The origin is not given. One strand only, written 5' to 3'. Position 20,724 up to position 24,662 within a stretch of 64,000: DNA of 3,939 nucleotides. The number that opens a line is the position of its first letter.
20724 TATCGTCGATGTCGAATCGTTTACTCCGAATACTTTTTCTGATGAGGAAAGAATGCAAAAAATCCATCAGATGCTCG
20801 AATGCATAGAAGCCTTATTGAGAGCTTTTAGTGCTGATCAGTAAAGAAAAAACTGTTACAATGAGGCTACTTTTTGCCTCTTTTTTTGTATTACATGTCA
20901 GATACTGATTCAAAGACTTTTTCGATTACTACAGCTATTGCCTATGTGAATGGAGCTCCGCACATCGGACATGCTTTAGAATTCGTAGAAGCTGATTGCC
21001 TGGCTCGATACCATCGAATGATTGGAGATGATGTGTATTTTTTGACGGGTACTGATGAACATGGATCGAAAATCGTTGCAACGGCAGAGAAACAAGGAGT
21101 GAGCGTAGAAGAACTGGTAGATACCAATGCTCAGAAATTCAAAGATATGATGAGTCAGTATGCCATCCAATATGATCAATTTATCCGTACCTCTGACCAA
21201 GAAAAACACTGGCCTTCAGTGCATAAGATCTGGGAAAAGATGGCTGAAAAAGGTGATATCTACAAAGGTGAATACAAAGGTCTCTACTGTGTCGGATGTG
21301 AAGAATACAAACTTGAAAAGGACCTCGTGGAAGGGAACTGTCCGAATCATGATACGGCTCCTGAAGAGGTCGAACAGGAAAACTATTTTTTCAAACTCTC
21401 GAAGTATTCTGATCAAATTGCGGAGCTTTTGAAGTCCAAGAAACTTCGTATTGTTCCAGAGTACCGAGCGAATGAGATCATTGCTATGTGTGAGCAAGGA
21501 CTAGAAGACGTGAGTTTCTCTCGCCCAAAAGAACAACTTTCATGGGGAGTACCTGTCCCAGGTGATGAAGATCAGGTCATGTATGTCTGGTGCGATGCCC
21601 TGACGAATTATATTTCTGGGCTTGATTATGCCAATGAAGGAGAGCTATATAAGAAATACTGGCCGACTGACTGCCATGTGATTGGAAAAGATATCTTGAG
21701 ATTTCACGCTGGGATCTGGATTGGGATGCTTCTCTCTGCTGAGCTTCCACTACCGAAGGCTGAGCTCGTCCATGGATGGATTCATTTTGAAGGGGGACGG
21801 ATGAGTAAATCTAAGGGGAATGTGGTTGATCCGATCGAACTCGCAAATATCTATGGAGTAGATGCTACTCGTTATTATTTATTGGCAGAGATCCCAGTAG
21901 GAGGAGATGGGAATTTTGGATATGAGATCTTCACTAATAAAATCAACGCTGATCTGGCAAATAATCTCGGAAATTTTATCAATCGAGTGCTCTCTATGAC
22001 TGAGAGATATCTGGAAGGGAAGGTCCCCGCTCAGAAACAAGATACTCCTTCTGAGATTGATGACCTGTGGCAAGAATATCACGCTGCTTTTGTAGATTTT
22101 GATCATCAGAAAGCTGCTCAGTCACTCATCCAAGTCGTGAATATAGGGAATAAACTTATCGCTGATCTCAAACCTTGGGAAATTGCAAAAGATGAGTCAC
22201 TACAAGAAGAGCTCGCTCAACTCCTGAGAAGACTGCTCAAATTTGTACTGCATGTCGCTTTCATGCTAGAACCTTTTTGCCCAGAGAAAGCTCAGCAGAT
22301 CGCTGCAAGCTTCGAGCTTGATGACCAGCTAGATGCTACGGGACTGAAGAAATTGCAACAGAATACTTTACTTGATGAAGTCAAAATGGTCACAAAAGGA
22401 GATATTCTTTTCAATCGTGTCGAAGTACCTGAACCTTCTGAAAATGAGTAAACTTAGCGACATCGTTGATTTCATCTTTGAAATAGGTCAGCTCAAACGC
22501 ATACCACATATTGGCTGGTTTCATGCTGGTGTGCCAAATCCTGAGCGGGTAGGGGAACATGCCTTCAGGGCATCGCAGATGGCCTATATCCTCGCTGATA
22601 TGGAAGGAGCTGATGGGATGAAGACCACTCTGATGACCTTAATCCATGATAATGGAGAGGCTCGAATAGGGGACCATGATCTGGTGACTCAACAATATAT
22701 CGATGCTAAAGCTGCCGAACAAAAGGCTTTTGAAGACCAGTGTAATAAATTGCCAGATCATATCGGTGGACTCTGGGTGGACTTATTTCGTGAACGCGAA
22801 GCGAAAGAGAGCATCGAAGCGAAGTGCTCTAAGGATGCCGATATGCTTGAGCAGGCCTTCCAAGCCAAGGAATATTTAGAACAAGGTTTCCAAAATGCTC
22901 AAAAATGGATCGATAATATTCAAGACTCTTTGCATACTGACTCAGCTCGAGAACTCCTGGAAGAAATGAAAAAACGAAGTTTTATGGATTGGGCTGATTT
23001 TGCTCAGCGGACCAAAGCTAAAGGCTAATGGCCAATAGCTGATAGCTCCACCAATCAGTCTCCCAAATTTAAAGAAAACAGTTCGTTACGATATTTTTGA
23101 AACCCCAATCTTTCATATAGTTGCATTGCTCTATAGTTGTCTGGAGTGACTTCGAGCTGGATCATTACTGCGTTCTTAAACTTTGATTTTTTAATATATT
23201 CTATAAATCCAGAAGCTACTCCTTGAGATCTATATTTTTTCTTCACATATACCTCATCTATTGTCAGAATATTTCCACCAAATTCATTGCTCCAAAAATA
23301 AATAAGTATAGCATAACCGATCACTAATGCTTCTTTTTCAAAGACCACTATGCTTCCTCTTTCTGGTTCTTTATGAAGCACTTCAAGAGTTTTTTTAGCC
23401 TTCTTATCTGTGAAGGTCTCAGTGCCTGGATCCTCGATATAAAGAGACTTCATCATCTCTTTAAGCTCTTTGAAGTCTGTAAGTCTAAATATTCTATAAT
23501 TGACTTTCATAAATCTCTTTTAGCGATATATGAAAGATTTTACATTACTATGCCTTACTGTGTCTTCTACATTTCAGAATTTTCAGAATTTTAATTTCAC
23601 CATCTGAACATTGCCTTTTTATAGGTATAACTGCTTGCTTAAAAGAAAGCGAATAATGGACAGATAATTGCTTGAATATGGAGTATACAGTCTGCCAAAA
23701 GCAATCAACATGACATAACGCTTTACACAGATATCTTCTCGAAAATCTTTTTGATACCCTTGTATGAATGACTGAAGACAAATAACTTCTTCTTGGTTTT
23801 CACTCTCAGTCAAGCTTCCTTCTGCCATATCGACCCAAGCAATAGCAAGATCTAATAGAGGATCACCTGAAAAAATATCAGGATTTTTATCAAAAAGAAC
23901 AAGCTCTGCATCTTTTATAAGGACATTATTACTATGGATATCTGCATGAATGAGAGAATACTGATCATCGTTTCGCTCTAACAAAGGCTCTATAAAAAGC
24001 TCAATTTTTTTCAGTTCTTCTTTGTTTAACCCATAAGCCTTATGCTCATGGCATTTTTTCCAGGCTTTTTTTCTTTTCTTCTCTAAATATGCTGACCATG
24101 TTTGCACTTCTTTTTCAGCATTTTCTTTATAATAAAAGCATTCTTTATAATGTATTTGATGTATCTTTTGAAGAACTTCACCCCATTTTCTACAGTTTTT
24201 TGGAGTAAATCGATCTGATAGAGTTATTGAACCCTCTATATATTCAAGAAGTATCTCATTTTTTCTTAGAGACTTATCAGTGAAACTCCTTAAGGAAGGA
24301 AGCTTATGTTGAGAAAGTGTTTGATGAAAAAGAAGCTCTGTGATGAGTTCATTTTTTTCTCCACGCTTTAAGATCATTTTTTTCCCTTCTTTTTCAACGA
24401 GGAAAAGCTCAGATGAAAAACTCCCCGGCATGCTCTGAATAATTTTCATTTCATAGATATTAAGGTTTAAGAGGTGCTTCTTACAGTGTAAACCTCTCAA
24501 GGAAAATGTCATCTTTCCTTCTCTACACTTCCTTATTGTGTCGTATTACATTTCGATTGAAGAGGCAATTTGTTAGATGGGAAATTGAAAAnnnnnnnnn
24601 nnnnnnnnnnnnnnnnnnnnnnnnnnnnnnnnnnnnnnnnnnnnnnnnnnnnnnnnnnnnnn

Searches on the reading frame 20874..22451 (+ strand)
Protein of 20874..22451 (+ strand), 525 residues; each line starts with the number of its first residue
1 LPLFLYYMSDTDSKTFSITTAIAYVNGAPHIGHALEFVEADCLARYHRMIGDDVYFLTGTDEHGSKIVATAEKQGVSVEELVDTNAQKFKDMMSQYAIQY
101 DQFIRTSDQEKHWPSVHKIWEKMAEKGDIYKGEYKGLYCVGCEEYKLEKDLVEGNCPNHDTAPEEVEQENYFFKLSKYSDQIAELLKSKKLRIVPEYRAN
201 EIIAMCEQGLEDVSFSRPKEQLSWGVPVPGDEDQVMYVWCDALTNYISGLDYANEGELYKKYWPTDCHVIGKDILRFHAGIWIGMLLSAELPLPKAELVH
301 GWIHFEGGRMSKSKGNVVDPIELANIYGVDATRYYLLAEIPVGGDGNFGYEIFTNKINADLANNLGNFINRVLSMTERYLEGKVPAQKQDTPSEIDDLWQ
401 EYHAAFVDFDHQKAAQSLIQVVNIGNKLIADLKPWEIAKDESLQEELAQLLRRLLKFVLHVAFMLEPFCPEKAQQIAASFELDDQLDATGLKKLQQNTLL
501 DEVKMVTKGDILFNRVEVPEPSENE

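Call 80: search_protein_families(library=pfam, proteins=[window:20874-22451:+], max_evalue=0.00001)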
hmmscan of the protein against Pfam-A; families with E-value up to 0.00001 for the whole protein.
window:20874-22451:+ (525 aa): 5 families
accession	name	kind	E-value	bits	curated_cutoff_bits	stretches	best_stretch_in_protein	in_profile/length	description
PF09334.17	tRNA-synt_1g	-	1.9e-105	353.3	20.1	2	161-373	174-391/391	tRNA synthetases class I (M)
PF00133.28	tRNA-synt_1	-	5.1e-37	128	22.7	2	10-229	19-244/414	tRNA synthetases class I (I, L, M and V)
PF01406.26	tRNA-synt_1e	-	1e-14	55.1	27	1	24-134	18-126/301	tRNA synthetases class I (C) catalytic domain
PF19303.5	Anticodon_3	-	2.7e-09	37.5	23.5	1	386-517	9-136/152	Anticodon binding domain of methionyl tRNA ligase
PF01921.24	tRNA-synt_1f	-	3.2e-06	26.7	27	0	266-340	236-313/360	tRNA synthetases class I (K)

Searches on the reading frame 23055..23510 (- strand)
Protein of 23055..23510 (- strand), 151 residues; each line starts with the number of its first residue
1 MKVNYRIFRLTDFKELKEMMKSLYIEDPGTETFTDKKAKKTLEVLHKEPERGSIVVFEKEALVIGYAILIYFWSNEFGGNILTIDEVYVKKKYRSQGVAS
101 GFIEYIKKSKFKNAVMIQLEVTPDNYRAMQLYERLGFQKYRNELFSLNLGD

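Call 80: search_protein_families(library=pfam, proteins=[window:23055-23510:-], max_evalue=0.00001)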
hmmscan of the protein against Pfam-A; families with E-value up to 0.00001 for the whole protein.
window:23055-23510:- (151 aa): 4 families
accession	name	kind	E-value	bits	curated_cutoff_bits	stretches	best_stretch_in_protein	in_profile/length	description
PF00583.31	Acetyltransf_1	-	3.1e-14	53.7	20.7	1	31-137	14-116/116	Acetyltransferase (GNAT) family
PF13508.13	Acetyltransf_7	-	3.8e-12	46.8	27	1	51-139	2-84/84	Acetyltransferase (GNAT) domain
PF13673.13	Acetyltransf_10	-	1.1e-07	32.3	23.6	1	27-143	7-113/128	Acetyltransferase (GNAT) domain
PF08445.16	FR47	-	2.2e-06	28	22.1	1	84-145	24-85/86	FR47-like protein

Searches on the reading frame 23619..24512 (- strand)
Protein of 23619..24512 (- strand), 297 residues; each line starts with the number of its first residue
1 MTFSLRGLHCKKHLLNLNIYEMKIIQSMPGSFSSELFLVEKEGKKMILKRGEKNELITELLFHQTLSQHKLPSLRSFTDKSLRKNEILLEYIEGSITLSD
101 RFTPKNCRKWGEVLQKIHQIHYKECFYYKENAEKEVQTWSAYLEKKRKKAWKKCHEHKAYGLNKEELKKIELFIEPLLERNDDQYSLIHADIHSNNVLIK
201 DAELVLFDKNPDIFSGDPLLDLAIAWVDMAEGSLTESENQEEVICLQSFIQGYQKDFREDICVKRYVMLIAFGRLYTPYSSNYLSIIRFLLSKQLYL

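Call 80: search_protein_families(library=pfam, proteins=[window:23619-24512:-], max_evalue=0.00001)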
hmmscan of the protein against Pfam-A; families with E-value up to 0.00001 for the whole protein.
window:23619-24512:- (297 aa): 3 families
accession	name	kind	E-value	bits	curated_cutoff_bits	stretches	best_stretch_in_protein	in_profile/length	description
PF01636.29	APH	-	5.1e-14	53.1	23.2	1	29-228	6-212/239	Phosphotransferase enzyme family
PF01633.27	Choline_kinase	-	3.3e-06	27.1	29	1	30-208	6-187/300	Choline/ethanolamine kinase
PF03881.20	Fructosamin_kin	-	7.6e-06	25.8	22.4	0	103-225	100-227/288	Fructosamine kinase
